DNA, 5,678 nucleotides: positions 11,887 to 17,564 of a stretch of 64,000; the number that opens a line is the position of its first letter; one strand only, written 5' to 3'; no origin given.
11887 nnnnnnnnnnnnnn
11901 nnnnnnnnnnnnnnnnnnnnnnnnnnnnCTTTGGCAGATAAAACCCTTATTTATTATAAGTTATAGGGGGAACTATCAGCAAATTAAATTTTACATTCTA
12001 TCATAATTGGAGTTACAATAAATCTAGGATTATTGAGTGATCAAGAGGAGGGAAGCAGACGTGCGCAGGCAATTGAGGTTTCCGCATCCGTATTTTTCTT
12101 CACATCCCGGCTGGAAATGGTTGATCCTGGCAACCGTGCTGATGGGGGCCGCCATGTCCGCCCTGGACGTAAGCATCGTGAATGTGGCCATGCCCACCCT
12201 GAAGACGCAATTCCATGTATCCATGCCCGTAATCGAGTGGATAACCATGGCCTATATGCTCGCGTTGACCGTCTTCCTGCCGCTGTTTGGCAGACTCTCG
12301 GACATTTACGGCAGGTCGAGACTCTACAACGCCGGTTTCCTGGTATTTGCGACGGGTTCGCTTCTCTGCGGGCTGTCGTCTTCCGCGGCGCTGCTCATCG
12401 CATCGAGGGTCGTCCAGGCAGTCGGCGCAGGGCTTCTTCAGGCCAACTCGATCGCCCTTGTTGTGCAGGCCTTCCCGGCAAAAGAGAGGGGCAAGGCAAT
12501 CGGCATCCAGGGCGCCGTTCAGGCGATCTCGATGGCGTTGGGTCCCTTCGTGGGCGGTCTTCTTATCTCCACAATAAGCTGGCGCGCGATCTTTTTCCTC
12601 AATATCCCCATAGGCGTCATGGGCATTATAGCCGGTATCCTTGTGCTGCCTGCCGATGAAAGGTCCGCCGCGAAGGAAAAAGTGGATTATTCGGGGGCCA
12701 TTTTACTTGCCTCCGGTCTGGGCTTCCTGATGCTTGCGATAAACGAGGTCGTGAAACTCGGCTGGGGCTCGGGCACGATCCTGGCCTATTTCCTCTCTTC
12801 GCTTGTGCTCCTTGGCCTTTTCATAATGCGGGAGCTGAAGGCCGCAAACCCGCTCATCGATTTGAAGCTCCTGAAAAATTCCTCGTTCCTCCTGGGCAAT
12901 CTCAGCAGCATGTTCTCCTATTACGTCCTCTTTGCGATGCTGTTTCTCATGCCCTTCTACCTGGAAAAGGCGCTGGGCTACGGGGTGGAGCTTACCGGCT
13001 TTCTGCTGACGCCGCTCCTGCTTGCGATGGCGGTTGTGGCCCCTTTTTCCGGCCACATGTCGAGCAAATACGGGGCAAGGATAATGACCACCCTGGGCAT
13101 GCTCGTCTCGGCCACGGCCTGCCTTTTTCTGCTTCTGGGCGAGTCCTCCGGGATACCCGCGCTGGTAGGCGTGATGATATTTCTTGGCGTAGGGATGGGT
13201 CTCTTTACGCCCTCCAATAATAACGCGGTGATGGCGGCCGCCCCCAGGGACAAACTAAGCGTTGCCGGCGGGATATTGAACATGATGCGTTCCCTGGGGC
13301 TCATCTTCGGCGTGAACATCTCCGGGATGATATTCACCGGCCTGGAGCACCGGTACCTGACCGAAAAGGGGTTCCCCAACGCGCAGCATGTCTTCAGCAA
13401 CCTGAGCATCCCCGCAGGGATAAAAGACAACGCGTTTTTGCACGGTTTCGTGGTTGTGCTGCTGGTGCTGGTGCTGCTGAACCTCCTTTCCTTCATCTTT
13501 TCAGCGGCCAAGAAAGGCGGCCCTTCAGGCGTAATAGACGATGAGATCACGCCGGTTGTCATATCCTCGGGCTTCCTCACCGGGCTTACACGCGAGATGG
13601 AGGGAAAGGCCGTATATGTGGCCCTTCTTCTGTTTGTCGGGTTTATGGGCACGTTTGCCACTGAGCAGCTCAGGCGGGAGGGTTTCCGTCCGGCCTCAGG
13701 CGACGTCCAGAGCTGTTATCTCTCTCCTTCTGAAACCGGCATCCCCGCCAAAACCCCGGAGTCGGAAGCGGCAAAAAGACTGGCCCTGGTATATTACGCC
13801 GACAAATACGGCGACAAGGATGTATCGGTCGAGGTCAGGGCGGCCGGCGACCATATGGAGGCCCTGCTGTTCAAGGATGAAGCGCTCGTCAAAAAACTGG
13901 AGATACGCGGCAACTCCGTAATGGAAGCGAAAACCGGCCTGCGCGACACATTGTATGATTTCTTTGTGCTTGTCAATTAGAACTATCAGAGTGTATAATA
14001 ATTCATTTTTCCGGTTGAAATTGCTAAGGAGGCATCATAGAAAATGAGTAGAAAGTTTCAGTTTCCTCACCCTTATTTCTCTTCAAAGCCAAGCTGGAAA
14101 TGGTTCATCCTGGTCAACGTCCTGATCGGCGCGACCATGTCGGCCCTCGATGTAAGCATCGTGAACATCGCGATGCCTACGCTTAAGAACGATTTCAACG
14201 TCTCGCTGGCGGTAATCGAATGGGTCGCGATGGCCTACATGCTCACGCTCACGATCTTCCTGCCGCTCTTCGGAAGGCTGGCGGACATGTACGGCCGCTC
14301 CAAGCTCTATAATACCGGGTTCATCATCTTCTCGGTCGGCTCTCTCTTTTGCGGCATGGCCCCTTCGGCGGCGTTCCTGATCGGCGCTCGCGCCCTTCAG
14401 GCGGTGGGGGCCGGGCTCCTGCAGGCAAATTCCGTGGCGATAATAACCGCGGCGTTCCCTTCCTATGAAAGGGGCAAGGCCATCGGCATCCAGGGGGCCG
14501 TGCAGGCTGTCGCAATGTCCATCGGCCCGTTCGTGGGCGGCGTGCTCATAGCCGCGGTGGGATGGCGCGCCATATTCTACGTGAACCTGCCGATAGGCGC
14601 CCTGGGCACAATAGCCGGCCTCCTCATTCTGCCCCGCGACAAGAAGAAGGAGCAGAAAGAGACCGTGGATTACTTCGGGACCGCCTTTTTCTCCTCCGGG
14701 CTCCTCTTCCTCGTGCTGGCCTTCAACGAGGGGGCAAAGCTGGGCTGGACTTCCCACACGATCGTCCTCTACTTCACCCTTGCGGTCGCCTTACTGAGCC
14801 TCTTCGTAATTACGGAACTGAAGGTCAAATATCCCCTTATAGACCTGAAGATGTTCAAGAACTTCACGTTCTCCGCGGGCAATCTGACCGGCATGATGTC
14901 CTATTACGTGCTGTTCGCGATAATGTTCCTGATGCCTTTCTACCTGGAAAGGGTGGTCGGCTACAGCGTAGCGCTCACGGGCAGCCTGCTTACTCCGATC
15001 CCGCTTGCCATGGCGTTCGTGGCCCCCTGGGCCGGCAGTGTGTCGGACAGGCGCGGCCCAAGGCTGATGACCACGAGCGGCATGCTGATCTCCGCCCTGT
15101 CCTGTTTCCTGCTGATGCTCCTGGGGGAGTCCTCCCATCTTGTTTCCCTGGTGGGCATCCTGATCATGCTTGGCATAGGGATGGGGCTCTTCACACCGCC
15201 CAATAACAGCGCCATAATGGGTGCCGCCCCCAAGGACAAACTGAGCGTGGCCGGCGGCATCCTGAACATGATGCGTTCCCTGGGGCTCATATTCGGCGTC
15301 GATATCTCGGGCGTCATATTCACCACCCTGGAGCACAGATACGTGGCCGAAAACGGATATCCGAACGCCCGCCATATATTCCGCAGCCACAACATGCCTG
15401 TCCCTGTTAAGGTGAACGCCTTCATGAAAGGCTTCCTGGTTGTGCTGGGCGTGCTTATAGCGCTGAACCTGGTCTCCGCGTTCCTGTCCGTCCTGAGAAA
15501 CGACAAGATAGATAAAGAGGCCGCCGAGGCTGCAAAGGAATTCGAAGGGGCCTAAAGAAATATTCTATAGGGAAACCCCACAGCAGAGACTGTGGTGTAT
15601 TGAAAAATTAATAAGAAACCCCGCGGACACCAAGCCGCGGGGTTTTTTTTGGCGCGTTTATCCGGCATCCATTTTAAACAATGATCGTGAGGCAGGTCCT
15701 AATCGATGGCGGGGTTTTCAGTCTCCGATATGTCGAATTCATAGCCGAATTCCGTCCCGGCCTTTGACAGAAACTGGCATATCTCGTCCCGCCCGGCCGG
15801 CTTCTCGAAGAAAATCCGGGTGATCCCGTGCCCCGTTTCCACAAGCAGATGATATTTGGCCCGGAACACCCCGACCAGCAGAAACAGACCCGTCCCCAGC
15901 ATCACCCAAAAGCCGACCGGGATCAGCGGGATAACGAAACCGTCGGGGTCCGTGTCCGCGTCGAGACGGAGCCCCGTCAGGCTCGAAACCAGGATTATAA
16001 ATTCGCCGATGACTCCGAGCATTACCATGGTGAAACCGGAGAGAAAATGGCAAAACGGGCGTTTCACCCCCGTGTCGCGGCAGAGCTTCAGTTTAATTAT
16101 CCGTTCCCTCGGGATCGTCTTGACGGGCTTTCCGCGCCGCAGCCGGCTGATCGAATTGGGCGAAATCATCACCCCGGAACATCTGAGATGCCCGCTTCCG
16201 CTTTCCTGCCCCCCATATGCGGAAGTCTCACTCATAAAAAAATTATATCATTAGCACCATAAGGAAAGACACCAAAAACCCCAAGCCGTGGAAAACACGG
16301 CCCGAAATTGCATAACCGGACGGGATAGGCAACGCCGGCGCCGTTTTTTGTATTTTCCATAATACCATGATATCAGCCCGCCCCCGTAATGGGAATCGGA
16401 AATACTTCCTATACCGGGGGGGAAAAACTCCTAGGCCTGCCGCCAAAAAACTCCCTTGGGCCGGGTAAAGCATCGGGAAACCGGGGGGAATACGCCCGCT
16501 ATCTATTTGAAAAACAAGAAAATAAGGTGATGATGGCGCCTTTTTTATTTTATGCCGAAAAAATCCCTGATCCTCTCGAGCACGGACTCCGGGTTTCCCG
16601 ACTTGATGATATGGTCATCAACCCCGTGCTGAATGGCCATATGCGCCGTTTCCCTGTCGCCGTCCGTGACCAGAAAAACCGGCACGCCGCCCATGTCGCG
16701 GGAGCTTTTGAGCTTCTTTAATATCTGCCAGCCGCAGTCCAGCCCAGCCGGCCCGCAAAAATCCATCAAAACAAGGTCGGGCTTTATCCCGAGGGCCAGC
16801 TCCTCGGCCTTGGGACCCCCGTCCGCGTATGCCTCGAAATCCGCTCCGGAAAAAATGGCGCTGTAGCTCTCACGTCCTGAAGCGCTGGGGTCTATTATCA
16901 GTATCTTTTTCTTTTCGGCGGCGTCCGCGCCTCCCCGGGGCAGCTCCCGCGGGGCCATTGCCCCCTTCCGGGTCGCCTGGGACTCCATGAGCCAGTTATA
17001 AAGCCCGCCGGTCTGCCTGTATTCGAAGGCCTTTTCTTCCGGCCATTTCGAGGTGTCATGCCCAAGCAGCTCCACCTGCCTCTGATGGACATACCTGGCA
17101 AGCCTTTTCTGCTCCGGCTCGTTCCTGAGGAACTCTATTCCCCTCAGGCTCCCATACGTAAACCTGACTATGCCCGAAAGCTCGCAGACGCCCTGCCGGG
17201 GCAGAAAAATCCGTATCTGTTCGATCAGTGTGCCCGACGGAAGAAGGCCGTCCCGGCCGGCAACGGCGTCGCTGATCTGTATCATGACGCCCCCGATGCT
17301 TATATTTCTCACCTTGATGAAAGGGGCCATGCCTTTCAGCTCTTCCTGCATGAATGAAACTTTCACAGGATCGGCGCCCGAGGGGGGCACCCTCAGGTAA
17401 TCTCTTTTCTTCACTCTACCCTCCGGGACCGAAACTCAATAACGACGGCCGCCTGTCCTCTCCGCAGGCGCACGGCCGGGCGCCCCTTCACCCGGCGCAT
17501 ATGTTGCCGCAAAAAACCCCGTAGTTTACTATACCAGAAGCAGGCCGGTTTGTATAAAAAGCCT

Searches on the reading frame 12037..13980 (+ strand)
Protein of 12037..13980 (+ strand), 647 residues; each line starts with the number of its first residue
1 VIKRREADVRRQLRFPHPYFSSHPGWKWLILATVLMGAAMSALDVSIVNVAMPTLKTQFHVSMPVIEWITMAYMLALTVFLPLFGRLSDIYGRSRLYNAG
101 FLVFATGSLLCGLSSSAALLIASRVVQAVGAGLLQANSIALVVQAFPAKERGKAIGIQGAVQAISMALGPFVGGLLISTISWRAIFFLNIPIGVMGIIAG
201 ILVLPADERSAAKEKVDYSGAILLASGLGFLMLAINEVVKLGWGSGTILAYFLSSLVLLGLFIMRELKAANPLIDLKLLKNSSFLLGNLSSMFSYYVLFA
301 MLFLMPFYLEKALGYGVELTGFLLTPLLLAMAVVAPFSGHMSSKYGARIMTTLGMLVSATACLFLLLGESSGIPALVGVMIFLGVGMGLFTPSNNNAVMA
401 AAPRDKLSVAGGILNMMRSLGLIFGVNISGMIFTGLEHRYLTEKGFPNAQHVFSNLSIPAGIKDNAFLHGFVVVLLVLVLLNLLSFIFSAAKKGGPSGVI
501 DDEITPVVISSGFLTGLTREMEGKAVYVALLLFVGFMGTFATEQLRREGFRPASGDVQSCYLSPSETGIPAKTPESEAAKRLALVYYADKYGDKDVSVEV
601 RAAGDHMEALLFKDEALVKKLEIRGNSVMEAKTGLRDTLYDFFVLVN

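Call 26: search_protein_families(library=pfam, proteins=[window:12037-13980:+], max_evalue=0.0001)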
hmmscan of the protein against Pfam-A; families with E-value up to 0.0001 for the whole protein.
window:12037-13980:+ (647 aa): 1 family
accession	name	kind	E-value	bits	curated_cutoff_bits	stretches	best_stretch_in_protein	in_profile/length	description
PF07690.21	MFS_1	-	9.8e-75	252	33.4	2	35-425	2-346/347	Major Facilitator Superfamily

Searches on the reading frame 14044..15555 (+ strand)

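Call 26: search_protein_families(library=pfam, proteins=[window:14044-15555:+], max_evalue=0.0001)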
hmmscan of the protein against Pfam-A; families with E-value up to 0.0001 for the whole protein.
window:14044-15555:+ (503 aa): 3 families
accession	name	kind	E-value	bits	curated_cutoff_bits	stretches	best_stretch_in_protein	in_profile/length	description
PF07690.21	MFS_1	-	1.7e-61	208.5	33.4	1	27-418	2-346/347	Major Facilitator Superfamily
PF00083.30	Sugar_tr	-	1.2e-06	28.1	22.3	1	54-194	44-190/452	Sugar (and other) transporter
PF05977.19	MFS_3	-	7.1e-05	21.9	27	0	28-226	17-217/524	Transmembrane secretion effector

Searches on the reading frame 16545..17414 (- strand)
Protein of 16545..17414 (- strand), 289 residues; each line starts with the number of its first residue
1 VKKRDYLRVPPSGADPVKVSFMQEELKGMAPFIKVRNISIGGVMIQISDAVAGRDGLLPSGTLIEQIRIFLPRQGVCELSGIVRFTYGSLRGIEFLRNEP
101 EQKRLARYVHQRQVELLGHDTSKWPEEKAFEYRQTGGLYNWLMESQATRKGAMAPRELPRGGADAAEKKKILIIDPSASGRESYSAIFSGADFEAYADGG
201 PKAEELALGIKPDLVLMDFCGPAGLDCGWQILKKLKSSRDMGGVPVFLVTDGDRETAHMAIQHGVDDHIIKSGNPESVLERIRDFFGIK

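Call 26: search_protein_families(library=pfam, proteins=[window:16545-17414:-], max_evalue=0.0001)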
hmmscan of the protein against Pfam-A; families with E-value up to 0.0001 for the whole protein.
window:16545-17414:- (289 aa): 1 family
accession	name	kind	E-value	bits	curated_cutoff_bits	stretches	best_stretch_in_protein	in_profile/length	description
PF00072.30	Response_reg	-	6.4e-08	33.2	30.2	1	171-283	1-111/111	Response regulator receiver domain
